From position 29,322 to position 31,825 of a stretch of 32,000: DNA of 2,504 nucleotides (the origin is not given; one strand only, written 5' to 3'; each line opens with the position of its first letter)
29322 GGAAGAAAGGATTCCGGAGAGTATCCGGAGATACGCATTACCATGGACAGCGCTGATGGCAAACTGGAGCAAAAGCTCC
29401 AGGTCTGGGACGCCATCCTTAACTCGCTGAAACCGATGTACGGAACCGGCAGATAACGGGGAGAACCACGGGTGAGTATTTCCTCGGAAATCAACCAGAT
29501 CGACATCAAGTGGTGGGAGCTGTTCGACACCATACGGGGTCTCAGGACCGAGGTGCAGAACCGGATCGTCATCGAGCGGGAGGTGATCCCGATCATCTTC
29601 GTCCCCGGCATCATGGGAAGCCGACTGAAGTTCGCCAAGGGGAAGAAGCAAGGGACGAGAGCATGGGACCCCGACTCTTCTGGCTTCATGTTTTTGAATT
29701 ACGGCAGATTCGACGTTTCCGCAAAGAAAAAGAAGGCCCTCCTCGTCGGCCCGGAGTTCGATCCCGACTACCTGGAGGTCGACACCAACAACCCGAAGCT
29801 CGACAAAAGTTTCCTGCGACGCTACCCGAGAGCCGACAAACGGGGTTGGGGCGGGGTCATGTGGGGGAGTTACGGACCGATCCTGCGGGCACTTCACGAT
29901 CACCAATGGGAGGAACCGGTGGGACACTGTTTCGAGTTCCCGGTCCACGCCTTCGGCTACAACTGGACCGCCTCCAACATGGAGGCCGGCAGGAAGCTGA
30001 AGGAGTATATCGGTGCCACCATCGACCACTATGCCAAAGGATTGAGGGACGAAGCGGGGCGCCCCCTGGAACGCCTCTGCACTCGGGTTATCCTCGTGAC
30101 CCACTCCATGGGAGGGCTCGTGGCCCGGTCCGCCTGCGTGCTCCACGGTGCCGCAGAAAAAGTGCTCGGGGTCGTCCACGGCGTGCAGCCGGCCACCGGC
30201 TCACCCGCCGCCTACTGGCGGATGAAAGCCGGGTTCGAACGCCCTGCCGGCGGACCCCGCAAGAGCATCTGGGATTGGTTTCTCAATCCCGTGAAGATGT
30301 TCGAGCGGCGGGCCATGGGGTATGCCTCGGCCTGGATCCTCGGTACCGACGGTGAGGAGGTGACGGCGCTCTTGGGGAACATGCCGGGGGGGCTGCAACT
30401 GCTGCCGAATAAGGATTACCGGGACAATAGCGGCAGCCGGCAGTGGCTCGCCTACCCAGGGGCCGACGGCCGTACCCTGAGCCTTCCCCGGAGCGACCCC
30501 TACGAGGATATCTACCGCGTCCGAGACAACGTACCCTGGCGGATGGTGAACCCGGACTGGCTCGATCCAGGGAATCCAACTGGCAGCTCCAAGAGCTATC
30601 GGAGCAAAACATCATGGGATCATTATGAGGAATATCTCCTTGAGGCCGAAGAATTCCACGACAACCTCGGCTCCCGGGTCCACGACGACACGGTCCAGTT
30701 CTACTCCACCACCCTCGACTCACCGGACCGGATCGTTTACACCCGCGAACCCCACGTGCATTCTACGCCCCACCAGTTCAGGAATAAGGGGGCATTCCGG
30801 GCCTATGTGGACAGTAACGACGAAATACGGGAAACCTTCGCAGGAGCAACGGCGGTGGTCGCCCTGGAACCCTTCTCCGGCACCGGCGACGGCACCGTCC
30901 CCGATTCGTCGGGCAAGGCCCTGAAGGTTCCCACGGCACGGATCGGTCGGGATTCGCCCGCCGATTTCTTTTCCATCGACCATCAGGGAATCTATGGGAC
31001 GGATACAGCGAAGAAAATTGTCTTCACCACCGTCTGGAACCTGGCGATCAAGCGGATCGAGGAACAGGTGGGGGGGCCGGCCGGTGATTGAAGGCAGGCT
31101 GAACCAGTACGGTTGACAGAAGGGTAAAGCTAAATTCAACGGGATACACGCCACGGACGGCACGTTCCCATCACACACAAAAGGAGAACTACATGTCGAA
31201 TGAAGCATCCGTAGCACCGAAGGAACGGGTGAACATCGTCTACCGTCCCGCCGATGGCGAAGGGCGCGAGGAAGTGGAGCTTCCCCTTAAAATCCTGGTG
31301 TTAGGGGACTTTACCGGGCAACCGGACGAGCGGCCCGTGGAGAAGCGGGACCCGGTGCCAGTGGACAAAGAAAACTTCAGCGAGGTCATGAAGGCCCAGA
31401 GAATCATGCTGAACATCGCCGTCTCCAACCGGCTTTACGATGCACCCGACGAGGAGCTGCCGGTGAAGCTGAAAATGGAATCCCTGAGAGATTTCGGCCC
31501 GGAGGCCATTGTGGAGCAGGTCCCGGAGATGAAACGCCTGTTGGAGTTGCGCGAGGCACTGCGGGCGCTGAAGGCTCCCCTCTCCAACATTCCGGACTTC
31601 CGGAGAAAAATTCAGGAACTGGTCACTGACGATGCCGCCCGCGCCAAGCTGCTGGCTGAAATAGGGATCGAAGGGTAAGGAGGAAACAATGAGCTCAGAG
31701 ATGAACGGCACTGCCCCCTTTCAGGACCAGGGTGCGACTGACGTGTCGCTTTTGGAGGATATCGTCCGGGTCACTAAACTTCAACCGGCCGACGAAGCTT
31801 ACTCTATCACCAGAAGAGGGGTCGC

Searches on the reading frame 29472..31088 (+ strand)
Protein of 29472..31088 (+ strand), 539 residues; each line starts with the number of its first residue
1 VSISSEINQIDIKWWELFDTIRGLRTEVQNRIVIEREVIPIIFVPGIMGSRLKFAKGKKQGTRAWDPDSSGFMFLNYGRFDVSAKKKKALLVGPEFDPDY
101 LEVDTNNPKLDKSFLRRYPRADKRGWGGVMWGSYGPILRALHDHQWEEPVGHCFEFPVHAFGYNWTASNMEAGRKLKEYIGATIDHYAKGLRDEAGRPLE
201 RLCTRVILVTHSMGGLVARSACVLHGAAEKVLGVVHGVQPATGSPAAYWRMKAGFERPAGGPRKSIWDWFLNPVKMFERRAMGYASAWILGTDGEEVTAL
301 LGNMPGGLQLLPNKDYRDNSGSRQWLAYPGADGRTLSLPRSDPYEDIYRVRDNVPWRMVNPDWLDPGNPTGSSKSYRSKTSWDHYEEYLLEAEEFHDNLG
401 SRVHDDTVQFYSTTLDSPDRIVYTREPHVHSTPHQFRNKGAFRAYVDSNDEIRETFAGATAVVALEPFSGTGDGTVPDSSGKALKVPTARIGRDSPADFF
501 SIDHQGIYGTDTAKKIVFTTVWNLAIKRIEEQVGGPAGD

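Call 3: search_protein_families(library=pfam, proteins=[window:29472-31088:+], max_evalue=0.01)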
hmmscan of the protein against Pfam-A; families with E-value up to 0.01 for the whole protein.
window:29472-31088:+ (539 aa): 2 families
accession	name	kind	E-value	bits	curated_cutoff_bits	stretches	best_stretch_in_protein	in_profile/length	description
PF07819.20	PGAP1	-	1.2e-07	32.2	24.3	1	178-245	70-133/233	PGAP1-like alpha/beta domain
PF12697.13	Abhydrolase_6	-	0.0011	20.2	26.3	1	130-282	13-136/217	Alpha/beta hydrolase family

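Call 4: search_protein_families(library=ncbifam, proteins=[window:29472-31088:+], max_evalue=0.01)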
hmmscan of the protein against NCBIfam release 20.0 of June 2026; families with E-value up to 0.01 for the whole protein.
window:29472-31088:+ (539 aa): 0 families

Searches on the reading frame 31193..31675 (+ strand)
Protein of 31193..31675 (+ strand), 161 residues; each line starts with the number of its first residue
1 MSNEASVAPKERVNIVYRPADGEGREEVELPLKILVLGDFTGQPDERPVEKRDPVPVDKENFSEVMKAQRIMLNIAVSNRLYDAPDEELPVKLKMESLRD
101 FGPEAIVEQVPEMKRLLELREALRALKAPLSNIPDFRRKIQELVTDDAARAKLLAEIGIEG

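Call 3: search_protein_families(library=pfam, proteins=[window:31193-31675:+], max_evalue=0.01)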
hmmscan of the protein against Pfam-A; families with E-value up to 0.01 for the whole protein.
window:31193-31675:+ (161 aa): 1 family
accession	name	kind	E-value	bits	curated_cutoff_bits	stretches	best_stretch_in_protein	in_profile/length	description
PF05591.17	T6SS_VipA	-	5.6e-52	176.1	24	1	6-157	2-154/155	Type VI secretion system, VipA, VC_A0107 or Hcp2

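Call 17: find_encoding_contigs(protein=window:31193-31675:+, flank=10000, max_places=3)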
Protein window:31193-31675:+ (161 aa): 24 contigs read that carry it; 3 places shown.
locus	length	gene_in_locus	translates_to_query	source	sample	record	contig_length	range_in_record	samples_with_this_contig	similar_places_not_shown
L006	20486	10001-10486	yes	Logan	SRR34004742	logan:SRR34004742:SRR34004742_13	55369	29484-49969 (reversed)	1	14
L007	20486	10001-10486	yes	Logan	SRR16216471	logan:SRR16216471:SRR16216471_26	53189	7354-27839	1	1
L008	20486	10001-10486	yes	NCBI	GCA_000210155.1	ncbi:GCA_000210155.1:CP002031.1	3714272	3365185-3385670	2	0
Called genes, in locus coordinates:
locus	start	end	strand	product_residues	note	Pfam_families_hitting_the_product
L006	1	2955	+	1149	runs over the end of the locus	PF14331:IcmF-related_N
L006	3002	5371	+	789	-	PF09867:TagF_N, PF06812:ImpA_N, PF16989:T6SS_VasJ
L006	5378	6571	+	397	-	-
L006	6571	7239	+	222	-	PF13665:Tox-PAAR-like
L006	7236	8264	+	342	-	PF18426:Tli4_C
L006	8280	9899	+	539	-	PF07819:PGAP1 (weak)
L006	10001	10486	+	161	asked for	PF05591:T6SS_VipA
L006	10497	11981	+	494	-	PF05943:VipB, PF18945:VipB_2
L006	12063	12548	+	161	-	PF05638:T6SS_HCP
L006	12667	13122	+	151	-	-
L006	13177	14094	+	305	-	PF01476:LysM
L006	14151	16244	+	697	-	PF05954:Phage_GPD, PF04717:Phage_base_V, PF22178:Gp5_trimer_C, PF06715:Gp5_C (faint)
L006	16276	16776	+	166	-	PF20093:DUF6484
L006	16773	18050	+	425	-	PF13646:HEAT_2 (faint)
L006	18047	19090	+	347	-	-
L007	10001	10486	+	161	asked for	PF05591:T6SS_VipA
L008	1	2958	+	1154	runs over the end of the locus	PF14331:IcmF-related_N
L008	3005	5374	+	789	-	PF09867:TagF_N, PF06812:ImpA_N, PF16989:T6SS_VasJ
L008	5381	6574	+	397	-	-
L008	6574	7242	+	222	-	PF13665:Tox-PAAR-like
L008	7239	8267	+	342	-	PF18426:Tli4_C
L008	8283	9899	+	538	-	PF07819:PGAP1 (weak)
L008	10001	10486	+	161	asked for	PF05591:T6SS_VipA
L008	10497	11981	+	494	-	PF05943:VipB, PF18945:VipB_2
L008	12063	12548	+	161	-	PF05638:T6SS_HCP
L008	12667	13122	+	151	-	-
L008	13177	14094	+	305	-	PF01476:LysM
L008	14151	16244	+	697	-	PF05954:Phage_GPD, PF04717:Phage_base_V, PF22178:Gp5_trimer_C, PF06715:Gp5_C (faint)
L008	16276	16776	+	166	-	PF20093:DUF6484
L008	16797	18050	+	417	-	PF13646:HEAT_2 (faint)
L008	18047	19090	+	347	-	-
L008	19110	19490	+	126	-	PF13665:Tox-PAAR-like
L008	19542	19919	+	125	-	-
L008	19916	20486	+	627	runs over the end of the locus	PF04909:Amidohydro_2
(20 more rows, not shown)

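Call 19: search_protein_families(library=ncbifam, proteins=[L008:16276-16773:+, L008:16797-18047:+, L008:18047-19087:+, L008:19110-19487:+, L008:19542-19916:+, L008:12667-13119:+, L008:13177-14091:+], max_evalue=0.01)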
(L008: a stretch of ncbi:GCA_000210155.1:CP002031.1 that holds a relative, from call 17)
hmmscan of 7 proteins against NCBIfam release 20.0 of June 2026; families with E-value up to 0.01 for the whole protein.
L008:16276-16773:+ (166 aa): 0 families

L008:16797-18047:+ (417 aa): 2 families
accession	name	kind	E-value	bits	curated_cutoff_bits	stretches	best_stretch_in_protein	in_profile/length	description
TIGR02270.1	TIGR02270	subfamily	1.4e-194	646.8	206.8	1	4-413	1-410/410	TIGR02270 family protein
NF045915.1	PhycobilmeDegNblB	equivalog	0.0094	15.5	300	0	248-284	136-173/214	phycobilisome degradation protein NblB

L008:18047-19087:+ (347 aa): 8 families
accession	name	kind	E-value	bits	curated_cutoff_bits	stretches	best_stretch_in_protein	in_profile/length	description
NF004798.0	PRK06147.1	equivalog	9.1e-116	386.9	342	1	1-346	3-344/349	3-oxoacyl-(acyl carrier protein) synthase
NF058662.1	cispenta_AmcF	equivalog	0.00015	20.9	325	1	144-250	138-246/369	cispentacin biosynthesis acyltransferase subunit AmcF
NF005490.0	PRK07103.1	equivalog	0.0015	17.6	445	0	188-233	234-279/414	polyketide beta-ketoacyl:acyl carrier protein synthase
NF006618.0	PRK09185.1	subfamily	0.0026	16.8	407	1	141-210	167-235/394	beta-ketoacyl-ACP synthase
NF006587.0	PRK09116.1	equivalog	0.0026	16.6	470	0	1-43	1-46/408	beta-ketoacyl-ACP synthase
NF006274.0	PRK08439.1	equivalog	0.0038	16.1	621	0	153-261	190-295/406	beta-ketoacyl-ACP synthase II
NF004618.0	PRK05952.1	equivalog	0.0049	15.8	455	1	139-236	151-252/384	beta-ketoacyl-ACP synthase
TIGR03150.1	fabF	equivalog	0.0053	15.5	493.75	0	135-251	170-286/407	beta-ketoacyl-ACP synthase II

L008:19110-19487:+ (126 aa): 1 family
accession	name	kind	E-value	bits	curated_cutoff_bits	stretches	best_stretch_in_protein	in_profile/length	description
NF033420.0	T6SS_PAAR_dom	equivalog_domain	0.00065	19.8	124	0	95-123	20-48/94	type VI secretion system PAAR protein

L008:19542-19916:+ (125 aa): 0 families

L008:12667-13119:+ (151 aa): 0 families

L008:13177-14091:+ (305 aa): 10 families
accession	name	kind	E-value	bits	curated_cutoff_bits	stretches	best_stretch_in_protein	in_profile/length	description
NF052398.1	Agg_Promo_Fact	equivalog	1.6e-08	35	170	1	208-276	27-89/202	aggregation-promoting factor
NF040883.1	amid_act_ActS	equivalog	2.7e-07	30.1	375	1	210-271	29-89/242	amidase activator ActS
NF041208.1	celldiv_DipM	equivalog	3.4e-06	26.5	740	1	183-269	152-236/419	cell division endopeptidase DipM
TIGR02899.1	spore_safA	subfamily_domain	5.4e-06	26.3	67.85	1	219-262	1-44/44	SafA/ExsA family spore coat assembly protein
NF004974.0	PRK06347.1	equivalog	1.2e-05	24.6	701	1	191-276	306-390/592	1,4-beta-N-acetylmuramoylhydrolase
NF008050.0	PRK10783.1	equivalog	3.5e-05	22.3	508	1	201-267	333-394/457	murein transglycosylase D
NF008399.0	PRK11198.1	equivalog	4.5e-05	23.9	134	1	183-262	62-147/149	peptidoglycan-binding protein LysM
NF050804.1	CellDivDipMCaul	equivalog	0.00015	20.7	900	1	196-262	290-355/634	cell division endopeptidase DipM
NF052397.1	AggPromo_Cterm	subfamily_domain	0.00048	20.5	40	1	8-44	4-42/80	aggregation-promoting factor C-terminal-like domain-containing protein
NF042931.1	SAG1386_EF1546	equivalog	0.00074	19.6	80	1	191-260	86-157/158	SAG1386/EF1546 family surface-associated protein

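Call 20: search_protein_families(library=pfam, proteins=[L008:16276-16773:+, L008:16797-18047:+, L008:18047-19087:+, L008:19110-19487:+, L008:19542-19916:+, L008:12667-13119:+, L008:13177-14091:+], max_evalue=1)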
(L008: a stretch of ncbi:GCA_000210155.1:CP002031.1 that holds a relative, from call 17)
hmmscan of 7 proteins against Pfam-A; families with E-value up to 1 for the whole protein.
L008:16276-16773:+ (166 aa): 3 families
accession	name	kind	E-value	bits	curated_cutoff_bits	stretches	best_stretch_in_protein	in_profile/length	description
PF20093.5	DUF6484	-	1.8e-13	51.4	27.6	1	22-84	1-59/61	Domain of unknown function (DUF6484)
PF10106.14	DUF2345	-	0.087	13.1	30.7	1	113-152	103-141/151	Uncharacterized protein conserved in bacteria (DUF2345)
PF07385.18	Lyx_isomer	-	0.3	10.7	20.8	1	93-136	124-167/222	D-lyxose isomerase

L008:16797-18047:+ (417 aa): 2 families
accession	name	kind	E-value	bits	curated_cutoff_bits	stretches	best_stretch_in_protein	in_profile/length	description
PF13646.12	HEAT_2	-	6.2e-11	42.9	27.7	3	98-143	11-56/88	HEAT repeats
PF02985.28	HEAT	-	0.00079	19.9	23.5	0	186-204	5-23/31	HEAT repeat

L008:18047-19087:+ (347 aa): 1 family
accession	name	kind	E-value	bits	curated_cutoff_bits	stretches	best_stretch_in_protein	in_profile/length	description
PF00109.32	ketoacyl-synt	-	9e-05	22.6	20.8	2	2-51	2-52/252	Beta-ketoacyl synthase, N-terminal domain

L008:19110-19487:+ (126 aa): 1 family
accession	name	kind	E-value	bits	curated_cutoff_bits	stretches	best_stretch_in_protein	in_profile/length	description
PF13665.11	Tox-PAAR-like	-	3.1e-38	130.7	31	1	22-126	3-107/108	Toxin PAAR-like domain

L008:19542-19916:+ (125 aa): 3 families
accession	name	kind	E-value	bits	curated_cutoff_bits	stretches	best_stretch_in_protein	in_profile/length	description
PF05775.19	AfaD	-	0.016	15.9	30.8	1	62-108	55-100/104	Enterobacteria AfaD invasin protein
PF17802.7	SpaA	-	0.036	14.7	23.1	1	46-84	7-48/91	Prealbumin-like fold domain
PF16371.11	MetallophosN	-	0.12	13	35.6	1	66-114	17-66/77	N terminal of Calcineurin-like phosphoesterase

L008:12667-13119:+ (151 aa): 2 families
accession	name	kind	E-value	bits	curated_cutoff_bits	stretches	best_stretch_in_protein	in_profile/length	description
PF13517.12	FG-GAP_3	-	0.18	12.9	26.9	0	61-77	44-60/61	FG-GAP-like repeat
PF01839.29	FG-GAP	-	0.25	11.7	22.1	1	63-80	5-22/37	FG-GAP repeat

L008:13177-14091:+ (305 aa): 4 families
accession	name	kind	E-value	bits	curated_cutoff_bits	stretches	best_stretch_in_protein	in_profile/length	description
PF01476.26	LysM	-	1.8e-13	50.6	20.9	1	217-261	1-43/43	LysM domain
PF06737.19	Transglycosylas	-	0.023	15.8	27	1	10-36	8-34/77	Transglycosylase-like domain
PF04225.17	LysM_OapA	-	0.083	13.5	22.3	1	214-242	2-30/85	Opacity-associated protein A LysM-like domain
PF23462.1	LysM3_NFP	-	0.1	13.6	28.1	1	217-260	5-46/48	NFP LysM3 domain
